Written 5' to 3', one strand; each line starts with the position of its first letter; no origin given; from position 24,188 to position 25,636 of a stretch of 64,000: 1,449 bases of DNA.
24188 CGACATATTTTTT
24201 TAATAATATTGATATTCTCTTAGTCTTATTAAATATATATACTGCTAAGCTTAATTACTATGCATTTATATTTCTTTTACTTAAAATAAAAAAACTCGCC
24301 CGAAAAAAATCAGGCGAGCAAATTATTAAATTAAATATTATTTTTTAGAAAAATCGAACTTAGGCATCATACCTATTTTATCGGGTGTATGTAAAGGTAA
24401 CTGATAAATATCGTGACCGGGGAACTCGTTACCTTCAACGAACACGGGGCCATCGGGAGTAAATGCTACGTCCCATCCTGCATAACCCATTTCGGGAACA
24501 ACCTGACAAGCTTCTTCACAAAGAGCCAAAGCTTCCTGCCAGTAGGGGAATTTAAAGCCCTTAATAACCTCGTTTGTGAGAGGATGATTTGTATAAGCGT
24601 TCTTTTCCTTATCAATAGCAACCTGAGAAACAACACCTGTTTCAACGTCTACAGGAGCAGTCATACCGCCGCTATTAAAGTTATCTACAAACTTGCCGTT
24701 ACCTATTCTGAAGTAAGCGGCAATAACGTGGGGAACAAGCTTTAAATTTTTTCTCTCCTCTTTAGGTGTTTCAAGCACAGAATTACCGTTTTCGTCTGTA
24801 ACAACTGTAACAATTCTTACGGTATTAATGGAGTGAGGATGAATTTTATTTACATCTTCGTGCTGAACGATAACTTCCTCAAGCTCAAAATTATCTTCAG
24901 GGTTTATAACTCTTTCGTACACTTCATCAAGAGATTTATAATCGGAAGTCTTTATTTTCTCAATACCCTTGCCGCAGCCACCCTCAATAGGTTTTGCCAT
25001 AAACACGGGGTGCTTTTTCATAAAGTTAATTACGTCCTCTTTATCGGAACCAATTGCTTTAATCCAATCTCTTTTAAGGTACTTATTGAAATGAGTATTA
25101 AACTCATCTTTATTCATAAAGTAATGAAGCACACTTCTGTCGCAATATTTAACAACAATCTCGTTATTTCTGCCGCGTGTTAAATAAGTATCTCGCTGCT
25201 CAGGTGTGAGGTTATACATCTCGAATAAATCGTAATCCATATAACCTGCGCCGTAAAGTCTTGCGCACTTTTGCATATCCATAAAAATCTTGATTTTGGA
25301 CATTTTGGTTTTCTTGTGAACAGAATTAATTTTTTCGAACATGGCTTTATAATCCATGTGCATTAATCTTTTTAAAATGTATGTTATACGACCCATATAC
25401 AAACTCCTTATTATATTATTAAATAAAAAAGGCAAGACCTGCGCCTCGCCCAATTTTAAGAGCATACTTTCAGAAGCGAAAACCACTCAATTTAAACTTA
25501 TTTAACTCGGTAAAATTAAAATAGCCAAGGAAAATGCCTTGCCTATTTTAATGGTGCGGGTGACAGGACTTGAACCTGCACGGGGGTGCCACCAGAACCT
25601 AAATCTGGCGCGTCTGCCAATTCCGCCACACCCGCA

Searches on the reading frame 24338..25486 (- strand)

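Call 4: search_protein_families(library=pfam, max_evalue=0.01, proteins=[window:24338-25486:-])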
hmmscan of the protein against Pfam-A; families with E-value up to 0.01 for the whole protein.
window:24338-25486:- (382 aa): 3 families
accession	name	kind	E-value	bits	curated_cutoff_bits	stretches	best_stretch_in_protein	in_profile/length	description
PF14397.11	ATPgrasp_ST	-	3.4e-42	145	31.4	2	253-364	149-264/278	Sugar-transfer associated ATP-grasp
PF02955.21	GSH-S_ATP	-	0.0014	18.5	23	1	144-198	16-69/175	Prokaryotic glutathione synthetase, ATP-grasp domain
PF14398.11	ATPgrasp_YheCD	-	0.0014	18.4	26.8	0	147-184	36-73/255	YheC/D like ATP-grasp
